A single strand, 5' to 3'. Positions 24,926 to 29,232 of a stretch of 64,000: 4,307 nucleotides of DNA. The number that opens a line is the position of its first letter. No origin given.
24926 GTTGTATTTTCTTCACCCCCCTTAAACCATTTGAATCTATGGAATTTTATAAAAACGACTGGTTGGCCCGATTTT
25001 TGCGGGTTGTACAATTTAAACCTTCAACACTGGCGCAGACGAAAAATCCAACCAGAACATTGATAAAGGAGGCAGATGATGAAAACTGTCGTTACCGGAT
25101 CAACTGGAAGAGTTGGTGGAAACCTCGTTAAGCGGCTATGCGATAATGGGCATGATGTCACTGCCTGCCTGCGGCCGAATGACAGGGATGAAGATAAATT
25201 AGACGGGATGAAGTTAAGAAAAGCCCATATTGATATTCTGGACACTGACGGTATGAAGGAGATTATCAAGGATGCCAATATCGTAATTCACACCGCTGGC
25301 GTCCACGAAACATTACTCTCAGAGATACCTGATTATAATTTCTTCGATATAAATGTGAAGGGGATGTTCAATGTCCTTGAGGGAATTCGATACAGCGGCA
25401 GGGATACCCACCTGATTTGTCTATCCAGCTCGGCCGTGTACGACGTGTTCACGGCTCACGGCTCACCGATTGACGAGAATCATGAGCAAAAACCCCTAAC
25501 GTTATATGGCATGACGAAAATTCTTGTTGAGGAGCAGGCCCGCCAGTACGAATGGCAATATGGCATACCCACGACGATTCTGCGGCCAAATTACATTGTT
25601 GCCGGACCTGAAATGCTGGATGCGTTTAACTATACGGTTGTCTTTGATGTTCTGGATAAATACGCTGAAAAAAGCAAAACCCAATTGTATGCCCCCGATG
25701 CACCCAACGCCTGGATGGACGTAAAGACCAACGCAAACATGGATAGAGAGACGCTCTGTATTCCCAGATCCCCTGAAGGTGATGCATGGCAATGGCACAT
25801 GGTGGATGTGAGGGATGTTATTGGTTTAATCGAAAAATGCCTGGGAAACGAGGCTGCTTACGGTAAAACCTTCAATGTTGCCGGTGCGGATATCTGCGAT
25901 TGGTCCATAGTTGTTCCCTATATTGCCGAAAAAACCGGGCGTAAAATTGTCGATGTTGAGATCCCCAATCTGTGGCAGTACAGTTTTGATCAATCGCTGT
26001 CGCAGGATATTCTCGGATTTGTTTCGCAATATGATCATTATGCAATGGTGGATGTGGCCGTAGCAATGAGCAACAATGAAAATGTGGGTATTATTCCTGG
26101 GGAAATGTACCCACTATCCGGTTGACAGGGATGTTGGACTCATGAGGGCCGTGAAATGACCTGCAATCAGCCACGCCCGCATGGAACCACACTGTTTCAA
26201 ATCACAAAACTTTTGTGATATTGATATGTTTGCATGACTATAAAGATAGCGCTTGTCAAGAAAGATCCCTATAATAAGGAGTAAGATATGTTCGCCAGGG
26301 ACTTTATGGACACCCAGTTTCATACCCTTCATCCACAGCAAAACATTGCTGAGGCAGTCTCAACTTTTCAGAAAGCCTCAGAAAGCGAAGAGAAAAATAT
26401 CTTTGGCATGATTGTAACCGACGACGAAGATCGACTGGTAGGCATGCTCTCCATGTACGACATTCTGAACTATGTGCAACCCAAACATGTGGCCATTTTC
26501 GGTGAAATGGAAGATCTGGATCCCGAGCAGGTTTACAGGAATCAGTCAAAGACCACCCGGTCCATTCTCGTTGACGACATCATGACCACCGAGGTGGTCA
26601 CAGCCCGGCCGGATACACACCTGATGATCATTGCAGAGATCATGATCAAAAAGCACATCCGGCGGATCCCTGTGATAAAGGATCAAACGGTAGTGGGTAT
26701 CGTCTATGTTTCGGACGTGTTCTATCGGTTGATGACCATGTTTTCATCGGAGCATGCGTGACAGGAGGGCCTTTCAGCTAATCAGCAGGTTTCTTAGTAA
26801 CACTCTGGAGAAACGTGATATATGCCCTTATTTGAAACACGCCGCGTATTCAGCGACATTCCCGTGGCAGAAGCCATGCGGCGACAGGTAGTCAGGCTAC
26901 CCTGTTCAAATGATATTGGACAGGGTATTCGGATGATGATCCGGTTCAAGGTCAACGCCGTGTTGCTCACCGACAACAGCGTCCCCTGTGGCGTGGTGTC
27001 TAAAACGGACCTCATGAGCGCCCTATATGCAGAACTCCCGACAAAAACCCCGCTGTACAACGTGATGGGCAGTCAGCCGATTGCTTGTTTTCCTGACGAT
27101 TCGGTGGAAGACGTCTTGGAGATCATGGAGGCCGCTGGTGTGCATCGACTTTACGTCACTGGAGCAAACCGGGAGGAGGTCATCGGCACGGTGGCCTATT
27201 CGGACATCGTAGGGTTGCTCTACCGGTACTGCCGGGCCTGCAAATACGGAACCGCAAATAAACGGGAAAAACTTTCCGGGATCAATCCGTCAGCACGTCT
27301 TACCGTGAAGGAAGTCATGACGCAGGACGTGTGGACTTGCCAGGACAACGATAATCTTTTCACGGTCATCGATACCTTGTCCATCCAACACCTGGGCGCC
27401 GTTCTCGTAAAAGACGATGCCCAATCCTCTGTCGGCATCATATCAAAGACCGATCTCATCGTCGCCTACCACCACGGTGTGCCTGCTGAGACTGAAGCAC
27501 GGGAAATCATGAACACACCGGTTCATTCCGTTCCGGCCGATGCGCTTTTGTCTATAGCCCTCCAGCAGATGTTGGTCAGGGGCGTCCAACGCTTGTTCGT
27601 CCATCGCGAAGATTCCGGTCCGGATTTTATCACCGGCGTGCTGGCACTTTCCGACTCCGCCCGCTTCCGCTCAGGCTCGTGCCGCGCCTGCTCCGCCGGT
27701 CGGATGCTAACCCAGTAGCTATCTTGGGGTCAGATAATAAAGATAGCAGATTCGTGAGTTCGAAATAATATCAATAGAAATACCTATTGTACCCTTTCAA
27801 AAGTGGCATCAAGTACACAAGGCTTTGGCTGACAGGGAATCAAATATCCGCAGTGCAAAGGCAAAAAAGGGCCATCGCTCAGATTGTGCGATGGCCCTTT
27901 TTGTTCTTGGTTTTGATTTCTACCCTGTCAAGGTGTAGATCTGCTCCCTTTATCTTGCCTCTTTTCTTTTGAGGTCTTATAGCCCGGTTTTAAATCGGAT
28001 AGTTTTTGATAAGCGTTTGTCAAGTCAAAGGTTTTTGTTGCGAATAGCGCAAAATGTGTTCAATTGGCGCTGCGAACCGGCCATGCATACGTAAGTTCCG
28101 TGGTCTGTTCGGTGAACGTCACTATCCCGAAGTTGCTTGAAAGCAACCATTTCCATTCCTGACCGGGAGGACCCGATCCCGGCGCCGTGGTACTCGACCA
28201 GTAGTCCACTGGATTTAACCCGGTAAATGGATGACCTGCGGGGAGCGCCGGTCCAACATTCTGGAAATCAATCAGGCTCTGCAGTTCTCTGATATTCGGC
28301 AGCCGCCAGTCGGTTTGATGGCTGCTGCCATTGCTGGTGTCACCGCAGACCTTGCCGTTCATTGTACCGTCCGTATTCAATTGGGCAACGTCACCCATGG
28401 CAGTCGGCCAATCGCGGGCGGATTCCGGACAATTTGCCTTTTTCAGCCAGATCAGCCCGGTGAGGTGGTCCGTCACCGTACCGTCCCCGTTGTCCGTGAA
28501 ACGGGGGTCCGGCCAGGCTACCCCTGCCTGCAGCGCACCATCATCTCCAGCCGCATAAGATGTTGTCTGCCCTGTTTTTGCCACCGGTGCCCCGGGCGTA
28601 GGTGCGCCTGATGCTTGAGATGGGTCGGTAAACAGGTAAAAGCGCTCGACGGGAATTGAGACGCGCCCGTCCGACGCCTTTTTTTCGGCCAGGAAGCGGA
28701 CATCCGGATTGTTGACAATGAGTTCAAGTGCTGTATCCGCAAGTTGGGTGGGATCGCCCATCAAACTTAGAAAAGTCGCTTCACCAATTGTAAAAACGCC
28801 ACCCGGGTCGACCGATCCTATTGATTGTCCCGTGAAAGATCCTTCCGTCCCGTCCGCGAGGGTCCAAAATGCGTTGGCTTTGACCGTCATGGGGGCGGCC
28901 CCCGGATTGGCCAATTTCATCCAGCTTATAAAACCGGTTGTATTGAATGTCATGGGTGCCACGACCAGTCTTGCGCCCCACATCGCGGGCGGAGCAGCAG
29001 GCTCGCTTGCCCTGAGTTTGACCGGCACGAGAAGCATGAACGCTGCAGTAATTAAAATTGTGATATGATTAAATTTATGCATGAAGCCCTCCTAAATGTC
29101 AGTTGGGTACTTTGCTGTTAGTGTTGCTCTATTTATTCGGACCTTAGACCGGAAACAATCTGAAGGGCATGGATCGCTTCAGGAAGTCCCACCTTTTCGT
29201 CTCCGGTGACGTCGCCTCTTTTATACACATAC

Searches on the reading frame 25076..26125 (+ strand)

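Call 15: search_protein_families(library=pfam, proteins=[window:25076-26125:+], max_evalue=0.001)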
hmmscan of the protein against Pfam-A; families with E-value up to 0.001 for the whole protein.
window:25076-26125:+ (349 aa): 8 families
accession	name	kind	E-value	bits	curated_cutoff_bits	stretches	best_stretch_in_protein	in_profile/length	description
PF01370.27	Epimerase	-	4.9e-28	98.6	20.9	1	5-205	2-202/240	NAD dependent epimerase/dehydratase family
PF16363.11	GDP_Man_Dehyd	-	4.3e-19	69.6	27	1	6-205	2-213/332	GDP-mannose 4,6 dehydratase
PF04321.23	RmlD_sub_bind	-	8.4e-15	55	27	1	2-161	1-142/287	RmlD substrate binding domain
PF01073.25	3Beta_HSD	-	3.2e-12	46.5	22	1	5-142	1-139/280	3-beta hydroxysteroid dehydrogenase/isomerase family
PF13460.12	NAD_binding_10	-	7.3e-12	46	27.2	1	8-178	1-150/184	NAD(P)H-binding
PF07993.18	NAD_binding_4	-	7.3e-11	42.1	20.1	1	55-180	77-213/258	Male sterility protein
PF05368.20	NmrA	-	7.9e-08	32.7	27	1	5-75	6-78/298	NmrA-like family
PF02719.21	Polysacc_synt_2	-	0.00061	19.5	20.2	0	5-117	2-127/293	Polysaccharide biosynthesis protein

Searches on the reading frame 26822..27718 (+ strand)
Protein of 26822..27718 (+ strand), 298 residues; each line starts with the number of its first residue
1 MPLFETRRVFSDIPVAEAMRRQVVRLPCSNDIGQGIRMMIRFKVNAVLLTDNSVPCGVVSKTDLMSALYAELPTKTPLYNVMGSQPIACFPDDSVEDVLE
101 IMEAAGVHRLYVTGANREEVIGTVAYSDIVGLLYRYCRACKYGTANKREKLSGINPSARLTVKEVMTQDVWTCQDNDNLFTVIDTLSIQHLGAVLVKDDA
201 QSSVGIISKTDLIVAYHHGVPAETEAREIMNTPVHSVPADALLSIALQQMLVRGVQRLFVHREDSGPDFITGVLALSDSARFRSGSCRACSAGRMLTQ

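Call 29: search_protein_families(library=pfam, proteins=[window:26822-27718:+], max_evalue=0.00001)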
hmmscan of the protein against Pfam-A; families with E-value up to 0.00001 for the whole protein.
window:26822-27718:+ (298 aa): 1 family
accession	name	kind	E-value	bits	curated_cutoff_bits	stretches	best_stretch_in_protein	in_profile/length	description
PF00571.33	CBS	-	9.8e-34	115.9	24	2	80-133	3-55/57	CBS domain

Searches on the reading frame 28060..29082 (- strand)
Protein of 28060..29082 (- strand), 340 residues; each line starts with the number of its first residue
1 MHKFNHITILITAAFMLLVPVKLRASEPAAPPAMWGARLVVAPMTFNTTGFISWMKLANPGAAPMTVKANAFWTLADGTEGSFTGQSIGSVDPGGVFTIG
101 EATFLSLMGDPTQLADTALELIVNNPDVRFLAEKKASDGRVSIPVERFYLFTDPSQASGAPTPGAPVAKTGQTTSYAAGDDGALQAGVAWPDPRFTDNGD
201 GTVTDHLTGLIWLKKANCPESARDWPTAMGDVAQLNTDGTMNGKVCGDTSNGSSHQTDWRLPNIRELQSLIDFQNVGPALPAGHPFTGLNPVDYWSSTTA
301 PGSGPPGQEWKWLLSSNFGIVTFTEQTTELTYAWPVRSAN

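Call 29: search_protein_families(library=pfam, proteins=[window:28060-29082:-], max_evalue=0.00001)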
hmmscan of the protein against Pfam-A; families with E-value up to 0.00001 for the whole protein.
window:28060-29082:- (340 aa): 1 family
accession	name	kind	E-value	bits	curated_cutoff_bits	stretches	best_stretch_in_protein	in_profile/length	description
PF07603.17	Lcl_C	-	1.9e-22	80.2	34.9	1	201-337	1-117/117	Lcl C-terminal domain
